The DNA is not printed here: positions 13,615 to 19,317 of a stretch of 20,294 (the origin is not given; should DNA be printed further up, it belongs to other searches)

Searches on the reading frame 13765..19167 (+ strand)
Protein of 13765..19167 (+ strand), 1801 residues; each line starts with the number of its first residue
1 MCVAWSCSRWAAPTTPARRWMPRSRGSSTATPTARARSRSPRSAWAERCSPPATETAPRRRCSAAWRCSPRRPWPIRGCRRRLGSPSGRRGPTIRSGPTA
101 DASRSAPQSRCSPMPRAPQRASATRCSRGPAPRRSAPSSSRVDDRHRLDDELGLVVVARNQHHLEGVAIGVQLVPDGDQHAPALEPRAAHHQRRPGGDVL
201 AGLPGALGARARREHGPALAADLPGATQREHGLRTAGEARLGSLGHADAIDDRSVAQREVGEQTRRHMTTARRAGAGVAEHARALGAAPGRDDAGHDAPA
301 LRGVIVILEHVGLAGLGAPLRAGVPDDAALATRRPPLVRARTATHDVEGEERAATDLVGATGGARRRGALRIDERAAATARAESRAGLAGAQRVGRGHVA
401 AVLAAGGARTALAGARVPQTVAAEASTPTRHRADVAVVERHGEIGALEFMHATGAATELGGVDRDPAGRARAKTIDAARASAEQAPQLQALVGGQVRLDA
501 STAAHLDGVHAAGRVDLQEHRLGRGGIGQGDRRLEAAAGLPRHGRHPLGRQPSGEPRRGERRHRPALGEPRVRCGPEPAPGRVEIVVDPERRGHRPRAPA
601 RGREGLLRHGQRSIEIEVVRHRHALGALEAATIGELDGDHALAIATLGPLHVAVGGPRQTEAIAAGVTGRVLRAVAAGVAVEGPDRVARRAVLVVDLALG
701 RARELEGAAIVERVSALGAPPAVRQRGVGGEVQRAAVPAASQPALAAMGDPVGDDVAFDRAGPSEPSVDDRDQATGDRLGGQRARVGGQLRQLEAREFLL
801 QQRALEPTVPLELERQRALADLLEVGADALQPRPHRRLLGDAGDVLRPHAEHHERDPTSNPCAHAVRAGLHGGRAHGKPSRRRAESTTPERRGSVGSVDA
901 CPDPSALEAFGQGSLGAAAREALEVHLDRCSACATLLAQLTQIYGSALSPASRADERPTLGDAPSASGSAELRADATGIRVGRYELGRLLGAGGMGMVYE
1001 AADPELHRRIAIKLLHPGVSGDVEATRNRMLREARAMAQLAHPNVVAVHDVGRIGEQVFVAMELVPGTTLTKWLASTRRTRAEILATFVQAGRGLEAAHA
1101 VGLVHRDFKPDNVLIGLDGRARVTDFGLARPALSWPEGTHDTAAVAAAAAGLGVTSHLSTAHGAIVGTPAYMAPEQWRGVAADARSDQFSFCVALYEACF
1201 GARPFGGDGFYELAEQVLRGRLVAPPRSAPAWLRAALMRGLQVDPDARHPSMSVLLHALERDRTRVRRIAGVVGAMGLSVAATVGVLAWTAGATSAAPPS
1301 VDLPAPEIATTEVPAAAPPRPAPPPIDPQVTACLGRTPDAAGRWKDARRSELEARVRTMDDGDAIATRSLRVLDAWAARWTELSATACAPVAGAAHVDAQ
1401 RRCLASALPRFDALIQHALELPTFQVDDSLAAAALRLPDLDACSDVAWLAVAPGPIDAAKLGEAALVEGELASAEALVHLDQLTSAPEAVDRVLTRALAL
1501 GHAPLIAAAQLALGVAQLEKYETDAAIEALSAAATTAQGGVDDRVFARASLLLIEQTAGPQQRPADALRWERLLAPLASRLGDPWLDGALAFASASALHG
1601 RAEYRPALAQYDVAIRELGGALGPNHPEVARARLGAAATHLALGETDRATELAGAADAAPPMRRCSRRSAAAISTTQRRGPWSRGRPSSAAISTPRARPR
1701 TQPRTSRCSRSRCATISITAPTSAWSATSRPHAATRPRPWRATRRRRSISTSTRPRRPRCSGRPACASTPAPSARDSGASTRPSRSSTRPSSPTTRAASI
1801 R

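Call 54: search_protein_families(library=pfam, proteins=[window:13765-19167:+], max_evalue=0.001)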
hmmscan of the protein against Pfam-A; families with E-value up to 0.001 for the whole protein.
window:13765-19167:+ (1801 aa): 3 families
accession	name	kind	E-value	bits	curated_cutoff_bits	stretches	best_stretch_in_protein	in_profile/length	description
PF00069.31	Pkinase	-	1.1e-33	117.2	31.7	1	984-1248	1-251/263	Protein kinase domain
PF07714.23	PK_Tyr_Ser-Thr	-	4.9e-28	98.6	23.1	1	986-1256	3-255/258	Protein tyrosine and serine/threonine kinase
PF03109.22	ABC1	-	0.00044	19.9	22.9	0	1056-1130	141-215/244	ABC1 atypical kinase-like domain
